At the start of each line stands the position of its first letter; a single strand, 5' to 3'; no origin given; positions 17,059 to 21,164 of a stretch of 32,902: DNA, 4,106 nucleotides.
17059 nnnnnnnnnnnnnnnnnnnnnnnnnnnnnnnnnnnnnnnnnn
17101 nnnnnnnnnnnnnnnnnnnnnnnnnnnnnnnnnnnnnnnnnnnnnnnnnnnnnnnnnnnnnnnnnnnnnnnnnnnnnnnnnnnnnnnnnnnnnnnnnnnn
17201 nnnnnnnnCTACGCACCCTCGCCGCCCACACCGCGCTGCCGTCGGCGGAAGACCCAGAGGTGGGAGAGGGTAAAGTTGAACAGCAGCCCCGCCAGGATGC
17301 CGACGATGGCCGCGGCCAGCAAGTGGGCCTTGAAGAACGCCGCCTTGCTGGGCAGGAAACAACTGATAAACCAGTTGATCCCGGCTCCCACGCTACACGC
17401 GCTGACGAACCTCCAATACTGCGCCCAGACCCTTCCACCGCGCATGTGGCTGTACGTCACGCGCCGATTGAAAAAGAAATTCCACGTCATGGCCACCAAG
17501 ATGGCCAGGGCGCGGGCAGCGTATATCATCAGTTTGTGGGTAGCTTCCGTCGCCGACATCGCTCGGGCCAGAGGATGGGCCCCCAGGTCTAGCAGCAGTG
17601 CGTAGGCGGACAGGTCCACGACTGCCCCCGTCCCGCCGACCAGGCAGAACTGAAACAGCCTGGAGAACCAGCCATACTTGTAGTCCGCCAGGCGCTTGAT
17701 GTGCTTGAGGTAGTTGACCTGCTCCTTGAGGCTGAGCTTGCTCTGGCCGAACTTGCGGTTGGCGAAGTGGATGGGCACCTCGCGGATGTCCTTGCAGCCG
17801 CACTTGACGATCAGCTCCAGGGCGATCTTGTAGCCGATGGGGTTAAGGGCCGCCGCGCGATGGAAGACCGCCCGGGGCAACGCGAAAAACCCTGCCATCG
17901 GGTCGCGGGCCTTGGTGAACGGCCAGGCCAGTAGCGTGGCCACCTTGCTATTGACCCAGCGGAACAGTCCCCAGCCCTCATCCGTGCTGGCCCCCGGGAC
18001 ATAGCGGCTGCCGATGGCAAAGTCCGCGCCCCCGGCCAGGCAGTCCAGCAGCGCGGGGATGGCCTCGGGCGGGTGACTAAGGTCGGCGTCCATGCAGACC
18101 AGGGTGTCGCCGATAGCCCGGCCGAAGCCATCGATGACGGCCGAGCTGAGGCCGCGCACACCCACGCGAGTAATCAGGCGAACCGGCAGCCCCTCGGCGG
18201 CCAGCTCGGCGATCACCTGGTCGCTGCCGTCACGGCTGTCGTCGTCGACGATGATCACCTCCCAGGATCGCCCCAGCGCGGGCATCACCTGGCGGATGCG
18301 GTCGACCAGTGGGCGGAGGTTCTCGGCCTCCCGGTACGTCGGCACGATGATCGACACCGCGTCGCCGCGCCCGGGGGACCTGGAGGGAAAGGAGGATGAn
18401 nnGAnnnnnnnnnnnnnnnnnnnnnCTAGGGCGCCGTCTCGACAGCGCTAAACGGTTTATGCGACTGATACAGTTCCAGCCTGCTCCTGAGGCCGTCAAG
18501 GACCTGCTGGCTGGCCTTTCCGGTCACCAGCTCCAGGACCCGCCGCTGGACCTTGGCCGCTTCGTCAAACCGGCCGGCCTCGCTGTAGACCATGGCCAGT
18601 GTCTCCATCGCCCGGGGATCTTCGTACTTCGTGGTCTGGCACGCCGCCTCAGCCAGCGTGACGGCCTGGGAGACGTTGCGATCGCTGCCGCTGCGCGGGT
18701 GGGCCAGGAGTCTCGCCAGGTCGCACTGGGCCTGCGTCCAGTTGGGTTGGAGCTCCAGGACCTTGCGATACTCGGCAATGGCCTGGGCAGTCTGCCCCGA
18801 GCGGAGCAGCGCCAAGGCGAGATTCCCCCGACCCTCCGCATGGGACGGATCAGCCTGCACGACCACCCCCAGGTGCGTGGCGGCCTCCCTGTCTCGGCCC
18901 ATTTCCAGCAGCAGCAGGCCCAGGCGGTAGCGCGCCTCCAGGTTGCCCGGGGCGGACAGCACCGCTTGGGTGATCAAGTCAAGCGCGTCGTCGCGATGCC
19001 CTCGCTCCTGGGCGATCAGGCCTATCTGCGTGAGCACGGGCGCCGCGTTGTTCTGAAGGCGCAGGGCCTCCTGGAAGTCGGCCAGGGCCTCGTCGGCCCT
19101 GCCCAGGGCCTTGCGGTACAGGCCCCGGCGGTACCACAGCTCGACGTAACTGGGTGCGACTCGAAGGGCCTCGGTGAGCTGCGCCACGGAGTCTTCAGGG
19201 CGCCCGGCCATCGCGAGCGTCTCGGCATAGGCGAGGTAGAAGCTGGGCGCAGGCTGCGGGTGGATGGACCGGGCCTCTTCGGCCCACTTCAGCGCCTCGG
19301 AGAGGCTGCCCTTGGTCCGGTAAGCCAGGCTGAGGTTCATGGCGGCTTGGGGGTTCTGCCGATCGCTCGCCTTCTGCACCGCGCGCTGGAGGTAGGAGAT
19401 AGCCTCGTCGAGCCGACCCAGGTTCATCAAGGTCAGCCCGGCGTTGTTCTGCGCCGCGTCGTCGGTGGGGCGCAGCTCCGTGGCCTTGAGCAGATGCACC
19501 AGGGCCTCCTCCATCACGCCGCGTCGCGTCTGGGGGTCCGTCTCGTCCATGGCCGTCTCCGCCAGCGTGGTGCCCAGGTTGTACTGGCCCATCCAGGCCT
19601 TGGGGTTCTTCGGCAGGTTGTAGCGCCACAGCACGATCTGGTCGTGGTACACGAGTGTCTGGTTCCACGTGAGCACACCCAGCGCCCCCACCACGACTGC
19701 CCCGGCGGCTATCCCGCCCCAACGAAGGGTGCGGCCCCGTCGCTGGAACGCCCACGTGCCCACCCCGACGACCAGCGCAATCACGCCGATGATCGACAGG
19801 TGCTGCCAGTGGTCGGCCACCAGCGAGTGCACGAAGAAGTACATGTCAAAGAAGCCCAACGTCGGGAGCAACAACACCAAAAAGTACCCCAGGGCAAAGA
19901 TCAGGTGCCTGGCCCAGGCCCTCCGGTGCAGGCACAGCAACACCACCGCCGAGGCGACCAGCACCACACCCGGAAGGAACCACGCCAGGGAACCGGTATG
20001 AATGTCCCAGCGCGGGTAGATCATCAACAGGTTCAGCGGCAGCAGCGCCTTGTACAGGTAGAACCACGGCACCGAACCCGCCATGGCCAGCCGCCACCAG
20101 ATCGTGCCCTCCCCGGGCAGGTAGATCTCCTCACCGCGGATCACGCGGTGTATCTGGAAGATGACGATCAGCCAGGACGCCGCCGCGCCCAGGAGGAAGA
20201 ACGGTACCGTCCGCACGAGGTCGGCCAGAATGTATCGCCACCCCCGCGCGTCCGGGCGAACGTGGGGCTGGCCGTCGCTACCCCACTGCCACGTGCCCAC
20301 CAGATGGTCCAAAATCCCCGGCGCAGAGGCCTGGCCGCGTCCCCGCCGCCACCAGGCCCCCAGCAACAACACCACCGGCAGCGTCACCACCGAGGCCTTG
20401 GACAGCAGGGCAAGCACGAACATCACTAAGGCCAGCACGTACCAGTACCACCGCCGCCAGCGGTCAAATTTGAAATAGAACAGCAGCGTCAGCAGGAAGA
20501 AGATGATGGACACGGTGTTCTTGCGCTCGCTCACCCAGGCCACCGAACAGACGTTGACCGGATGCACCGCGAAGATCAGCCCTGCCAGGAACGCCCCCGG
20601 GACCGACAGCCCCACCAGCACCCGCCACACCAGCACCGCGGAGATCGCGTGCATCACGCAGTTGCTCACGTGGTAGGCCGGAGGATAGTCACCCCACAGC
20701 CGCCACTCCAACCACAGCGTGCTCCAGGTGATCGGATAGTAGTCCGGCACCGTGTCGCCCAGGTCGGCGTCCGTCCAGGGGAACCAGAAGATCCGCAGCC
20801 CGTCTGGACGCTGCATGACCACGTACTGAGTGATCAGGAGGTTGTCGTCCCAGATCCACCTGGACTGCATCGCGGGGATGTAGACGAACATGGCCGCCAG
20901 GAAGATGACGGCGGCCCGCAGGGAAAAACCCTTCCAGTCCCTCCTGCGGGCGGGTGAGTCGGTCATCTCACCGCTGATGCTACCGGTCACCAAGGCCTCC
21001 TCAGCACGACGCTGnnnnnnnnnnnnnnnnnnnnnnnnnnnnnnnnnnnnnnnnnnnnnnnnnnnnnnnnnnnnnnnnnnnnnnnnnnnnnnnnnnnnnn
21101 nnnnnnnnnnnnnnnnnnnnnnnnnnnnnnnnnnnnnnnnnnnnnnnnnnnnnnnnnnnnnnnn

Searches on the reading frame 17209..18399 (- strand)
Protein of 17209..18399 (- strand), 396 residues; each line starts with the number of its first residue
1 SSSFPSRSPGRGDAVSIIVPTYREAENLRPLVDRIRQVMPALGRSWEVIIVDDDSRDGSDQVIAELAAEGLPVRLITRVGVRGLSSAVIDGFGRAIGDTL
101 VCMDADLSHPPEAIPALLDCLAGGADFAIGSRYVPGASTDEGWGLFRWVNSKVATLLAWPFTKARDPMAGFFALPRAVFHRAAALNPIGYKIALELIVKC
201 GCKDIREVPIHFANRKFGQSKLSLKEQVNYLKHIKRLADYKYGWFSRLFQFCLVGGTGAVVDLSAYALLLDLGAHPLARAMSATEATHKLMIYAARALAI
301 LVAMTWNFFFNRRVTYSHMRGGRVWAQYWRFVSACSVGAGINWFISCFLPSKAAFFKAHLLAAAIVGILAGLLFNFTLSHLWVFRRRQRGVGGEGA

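Call 63: search_protein_families(library=pfam, proteins=[window:17209-18399:-], max_evalue=0.001)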
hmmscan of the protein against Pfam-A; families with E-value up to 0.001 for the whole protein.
window:17209-18399:- (396 aa): 3 families
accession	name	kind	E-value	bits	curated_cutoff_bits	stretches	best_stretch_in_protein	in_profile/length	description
PF00535.33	Glycos_transf_2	-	1.4e-29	103.6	23.3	1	16-179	1-164/168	Glycosyl transferase family 2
PF04138.20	GtrA_DPMS_TM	-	1.3e-19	70.9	26.1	2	250-384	1-117/117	GtrA/DPMS, transmembrane domain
PF13641.12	Glyco_tranf_2_3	-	0.00022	21.7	27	1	15-121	3-111/230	Glycosyltransferase like family 2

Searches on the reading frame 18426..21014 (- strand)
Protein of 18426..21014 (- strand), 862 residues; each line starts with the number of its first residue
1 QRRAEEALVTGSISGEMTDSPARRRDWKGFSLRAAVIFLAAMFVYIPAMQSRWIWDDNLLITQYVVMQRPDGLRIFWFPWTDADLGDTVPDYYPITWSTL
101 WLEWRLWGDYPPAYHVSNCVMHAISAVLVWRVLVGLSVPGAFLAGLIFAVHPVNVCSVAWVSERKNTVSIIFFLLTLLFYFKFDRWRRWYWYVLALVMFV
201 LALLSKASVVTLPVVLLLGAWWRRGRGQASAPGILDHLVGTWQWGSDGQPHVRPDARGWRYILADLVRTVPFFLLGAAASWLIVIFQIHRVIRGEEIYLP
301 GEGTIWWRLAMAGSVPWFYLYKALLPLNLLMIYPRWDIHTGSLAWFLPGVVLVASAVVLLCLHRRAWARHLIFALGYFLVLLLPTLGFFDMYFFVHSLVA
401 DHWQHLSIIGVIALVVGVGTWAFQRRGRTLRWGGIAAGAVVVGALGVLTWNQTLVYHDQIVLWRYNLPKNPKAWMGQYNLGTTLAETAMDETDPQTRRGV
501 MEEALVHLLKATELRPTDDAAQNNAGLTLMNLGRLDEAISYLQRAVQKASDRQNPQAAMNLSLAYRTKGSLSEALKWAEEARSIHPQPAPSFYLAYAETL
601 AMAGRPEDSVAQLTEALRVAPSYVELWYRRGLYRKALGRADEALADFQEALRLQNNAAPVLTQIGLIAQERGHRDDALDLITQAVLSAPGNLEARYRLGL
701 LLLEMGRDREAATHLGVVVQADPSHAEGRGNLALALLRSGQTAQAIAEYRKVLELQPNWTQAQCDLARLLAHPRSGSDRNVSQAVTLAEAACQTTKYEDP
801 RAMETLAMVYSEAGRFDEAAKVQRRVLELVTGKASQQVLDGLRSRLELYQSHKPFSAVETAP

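Call 63: search_protein_families(library=pfam, proteins=[window:18426-21014:-], max_evalue=0.001)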
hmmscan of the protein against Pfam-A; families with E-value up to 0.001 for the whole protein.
window:18426-21014:- (862 aa): 24 families
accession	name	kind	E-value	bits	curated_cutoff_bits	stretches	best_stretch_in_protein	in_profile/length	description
PF07719.23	TPR_2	-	2.6e-37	124.3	27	3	625-656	2-33/34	Tetratricopeptide repeat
PF13181.12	TPR_8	-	1.1e-29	100.5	25.7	0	729-758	4-33/34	Tetratricopeptide repeat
PF00515.34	TPR_1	-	8.9e-28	95.4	27.8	2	625-654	2-31/34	Tetratricopeptide repeat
PF13432.12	TPR_16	-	2.1e-26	92.4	32.7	4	525-587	3-63/65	Tetratricopeptide repeat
PF13431.12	TPR_17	-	1.6e-22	78.3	24.4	0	508-539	2-33/34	Tetratricopeptide repeat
PF13424.12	TPR_12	-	1.5e-21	76.8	30.1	1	520-584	4-74/77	Tetratricopeptide repeat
PF14559.12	TPR_19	-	2e-20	73.3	25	2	670-727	3-60/68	Tetratricopeptide repeat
PF13428.12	TPR_14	-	2e-20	71.6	23.5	2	591-631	2-42/44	Tetratricopeptide repeat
PF13414.12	TPR_11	-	1.9e-19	69.5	26.8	0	498-533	7-42/42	TPR repeat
PF13374.12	TPR_10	-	7.1e-14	51.7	27.5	0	802-829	4-31/42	Tetratricopeptide repeat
PF13174.12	TPR_6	-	1.1e-12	48.1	26.3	0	693-724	1-32/33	Tetratricopeptide repeat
PF12895.13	ANAPC3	-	1e-10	42.2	27.2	0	533-607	3-73/82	Anaphase-promoting complex, cyclosome, subunit 3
PF13371.12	TPR_9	-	1.3e-10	41.6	35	0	616-657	21-62/73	Tetratricopeptide repeat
PF13176.12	TPR_7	-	3.1e-10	39.8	27.9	0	525-555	5-35/36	Tetratricopeptide repeat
PF13429.12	TPR_15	-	6.1e-10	39.4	26.2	1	495-610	156-268/280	Tetratricopeptide repeat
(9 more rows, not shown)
